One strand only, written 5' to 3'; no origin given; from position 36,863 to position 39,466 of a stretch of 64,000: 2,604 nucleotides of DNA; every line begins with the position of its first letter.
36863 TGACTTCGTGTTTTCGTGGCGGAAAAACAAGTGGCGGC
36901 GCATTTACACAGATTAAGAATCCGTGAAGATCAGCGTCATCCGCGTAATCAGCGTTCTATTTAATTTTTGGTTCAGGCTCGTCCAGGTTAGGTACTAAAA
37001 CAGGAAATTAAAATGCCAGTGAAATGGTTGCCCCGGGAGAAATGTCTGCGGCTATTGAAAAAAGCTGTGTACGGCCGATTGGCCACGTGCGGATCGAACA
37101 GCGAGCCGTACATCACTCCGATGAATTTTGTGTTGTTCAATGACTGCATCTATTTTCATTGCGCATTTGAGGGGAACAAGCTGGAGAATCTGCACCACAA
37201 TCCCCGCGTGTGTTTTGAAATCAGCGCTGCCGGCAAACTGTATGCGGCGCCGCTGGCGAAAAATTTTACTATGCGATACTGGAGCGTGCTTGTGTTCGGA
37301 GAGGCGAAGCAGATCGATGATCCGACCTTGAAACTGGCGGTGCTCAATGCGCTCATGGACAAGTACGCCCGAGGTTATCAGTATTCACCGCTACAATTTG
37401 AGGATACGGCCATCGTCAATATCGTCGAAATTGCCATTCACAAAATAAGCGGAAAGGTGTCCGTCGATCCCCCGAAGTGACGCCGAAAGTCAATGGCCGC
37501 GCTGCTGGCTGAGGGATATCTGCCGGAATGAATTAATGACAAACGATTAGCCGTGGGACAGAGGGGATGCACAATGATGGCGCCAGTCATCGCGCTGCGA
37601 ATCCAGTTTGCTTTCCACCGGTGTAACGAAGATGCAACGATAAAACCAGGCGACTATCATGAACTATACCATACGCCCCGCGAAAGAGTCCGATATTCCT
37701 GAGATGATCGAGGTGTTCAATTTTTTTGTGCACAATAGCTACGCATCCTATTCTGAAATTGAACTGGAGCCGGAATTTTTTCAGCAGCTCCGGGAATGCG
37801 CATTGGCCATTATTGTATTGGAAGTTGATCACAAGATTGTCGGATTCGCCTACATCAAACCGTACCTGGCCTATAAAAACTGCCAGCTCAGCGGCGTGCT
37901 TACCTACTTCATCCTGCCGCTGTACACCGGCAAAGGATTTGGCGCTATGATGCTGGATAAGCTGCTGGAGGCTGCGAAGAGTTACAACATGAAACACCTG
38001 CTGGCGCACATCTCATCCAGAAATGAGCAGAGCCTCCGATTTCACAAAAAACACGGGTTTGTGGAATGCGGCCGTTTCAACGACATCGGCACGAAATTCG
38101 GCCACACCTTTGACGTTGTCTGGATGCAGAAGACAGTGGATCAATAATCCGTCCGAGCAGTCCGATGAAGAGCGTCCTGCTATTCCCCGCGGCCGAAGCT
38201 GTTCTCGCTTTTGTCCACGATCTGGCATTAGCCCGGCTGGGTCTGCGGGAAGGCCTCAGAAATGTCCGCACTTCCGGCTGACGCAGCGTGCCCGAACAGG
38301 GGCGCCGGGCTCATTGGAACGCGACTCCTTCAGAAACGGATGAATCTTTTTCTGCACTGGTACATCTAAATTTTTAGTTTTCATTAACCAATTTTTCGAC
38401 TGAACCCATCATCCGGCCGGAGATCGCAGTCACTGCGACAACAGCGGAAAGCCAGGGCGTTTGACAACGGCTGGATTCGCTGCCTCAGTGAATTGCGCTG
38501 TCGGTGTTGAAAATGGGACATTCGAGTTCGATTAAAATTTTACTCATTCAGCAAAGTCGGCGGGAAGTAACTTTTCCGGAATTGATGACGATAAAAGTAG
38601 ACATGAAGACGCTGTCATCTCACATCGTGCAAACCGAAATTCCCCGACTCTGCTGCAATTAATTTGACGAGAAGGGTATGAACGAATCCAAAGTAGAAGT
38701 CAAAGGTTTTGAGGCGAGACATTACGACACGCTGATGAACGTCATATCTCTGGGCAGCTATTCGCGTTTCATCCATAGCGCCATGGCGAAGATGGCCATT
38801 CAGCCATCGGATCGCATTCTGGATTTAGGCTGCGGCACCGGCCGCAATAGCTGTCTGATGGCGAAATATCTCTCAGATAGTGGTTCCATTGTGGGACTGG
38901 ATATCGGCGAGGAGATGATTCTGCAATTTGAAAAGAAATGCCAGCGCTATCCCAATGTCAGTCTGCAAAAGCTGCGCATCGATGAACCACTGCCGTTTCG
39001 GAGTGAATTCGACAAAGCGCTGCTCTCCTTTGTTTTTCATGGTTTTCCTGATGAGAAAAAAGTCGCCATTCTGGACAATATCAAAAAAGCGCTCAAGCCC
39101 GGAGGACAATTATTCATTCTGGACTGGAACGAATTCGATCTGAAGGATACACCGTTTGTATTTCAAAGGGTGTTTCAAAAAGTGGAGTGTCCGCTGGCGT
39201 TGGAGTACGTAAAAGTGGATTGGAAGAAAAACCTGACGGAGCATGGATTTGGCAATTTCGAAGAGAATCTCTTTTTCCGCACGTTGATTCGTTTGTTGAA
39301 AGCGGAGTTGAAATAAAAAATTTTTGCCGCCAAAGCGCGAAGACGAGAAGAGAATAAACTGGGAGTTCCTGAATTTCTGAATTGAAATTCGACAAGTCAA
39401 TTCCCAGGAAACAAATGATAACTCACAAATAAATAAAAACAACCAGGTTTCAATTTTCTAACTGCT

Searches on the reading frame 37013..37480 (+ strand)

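Call 72: search_protein_families(library=pfam, proteins=[window:37013-37480:+], max_evalue=0.001)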
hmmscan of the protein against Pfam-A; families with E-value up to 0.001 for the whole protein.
window:37013-37480:+ (155 aa): 3 families
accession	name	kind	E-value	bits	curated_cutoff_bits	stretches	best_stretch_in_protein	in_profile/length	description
PF12900.13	Pyridox_ox_2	-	3.9e-24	85.6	27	1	8-149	2-140/140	Pyridoxamine 5'-phosphate oxidase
PF01243.27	PNPOx_N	-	4.4e-13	50.1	28.1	1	9-134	3-105/120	Pyridoxamine 5'-phosphate oxidase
PF04299.18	FMN_bind_2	-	0.00011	22.4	22.4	1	9-131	13-146/168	Putative FMN-binding domain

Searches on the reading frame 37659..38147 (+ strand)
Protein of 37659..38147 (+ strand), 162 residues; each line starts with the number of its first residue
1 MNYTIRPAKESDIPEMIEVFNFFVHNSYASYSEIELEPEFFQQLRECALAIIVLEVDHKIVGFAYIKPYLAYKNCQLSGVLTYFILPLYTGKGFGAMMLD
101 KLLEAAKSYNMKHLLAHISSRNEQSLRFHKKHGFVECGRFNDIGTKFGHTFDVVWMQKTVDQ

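Call 72: search_protein_families(library=pfam, proteins=[window:37659-38147:+], max_evalue=0.001)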
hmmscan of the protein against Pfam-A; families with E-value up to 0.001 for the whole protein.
window:37659-38147:+ (162 aa): 5 families
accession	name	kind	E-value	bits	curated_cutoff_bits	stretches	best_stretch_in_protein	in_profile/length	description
PF00583.31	Acetyltransf_1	-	4.2e-14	53.2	20.7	1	29-134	14-116/116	Acetyltransferase (GNAT) family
PF13420.13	Acetyltransf_4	-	1.5e-13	51.5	24.3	1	5-155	1-155/155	Acetyltransferase (GNAT) domain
PF13508.13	Acetyltransf_7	-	8.9e-10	39.3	27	1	51-136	5-84/84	Acetyltransferase (GNAT) domain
PF13302.13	Acetyltransf_3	-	4.5e-09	37.6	25.4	1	4-135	3-138/138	Acetyltransferase (GNAT) domain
PF13673.13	Acetyltransf_10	-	5.1e-06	26.9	23.6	1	43-139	25-112/128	Acetyltransferase (GNAT) domain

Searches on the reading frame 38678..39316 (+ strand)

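Call 72: search_protein_families(library=pfam, proteins=[window:38678-39316:+], max_evalue=0.001)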
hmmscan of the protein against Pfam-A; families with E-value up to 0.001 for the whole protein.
window:38678-39316:+ (212 aa): 12 families
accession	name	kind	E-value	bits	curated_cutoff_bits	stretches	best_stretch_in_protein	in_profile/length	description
PF13649.12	Methyltransf_25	-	7.3e-19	68.7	27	1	47-143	1-97/97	Methyltransferase domain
PF13847.12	Methyltransf_31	-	6.2e-18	65.3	27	1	43-154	3-114/145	Methyltransferase domain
PF01209.24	Ubie_methyltran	-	2.4e-17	63.5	20.1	1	13-168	17-172/233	ubiE/COQ5 methyltransferase family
PF08241.18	Methyltransf_11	-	1.8e-15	57.8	21.2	1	48-147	1-95/95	Methyltransferase domain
PF08242.18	Methyltransf_12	-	5.1e-15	56.4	30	1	48-145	1-98/98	Methyltransferase domain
PF13489.12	Methyltransf_23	-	6.5e-12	45.9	27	1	31-159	12-128/164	Methyltransferase domain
PF03848.20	TehB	-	1e-06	28.8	20.4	1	39-170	27-155/193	Tellurite resistance protein TehB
PF01135.25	PCMT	-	1.5e-06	28.6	20.3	1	23-90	50-120/210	Protein-L-isoaspartate(D-aspartate) O-methyltransferase (PCMT)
PF00891.24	Methyltransf_2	-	3.2e-06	27.1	22.3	1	32-149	51-166/210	O-methyltransferase domain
PF02353.26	CMAS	-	6.9e-05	22.7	27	1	33-147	52-164/273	Mycolic acid cyclopropane synthetase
PF02390.23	Methyltransf_4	-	8.2e-05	22.6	24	1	47-151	5-120/173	Putative methyltransferase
PF05175.20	MTS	-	9e-05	22.6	23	1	36-170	27-158/170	Methyltransferase small domain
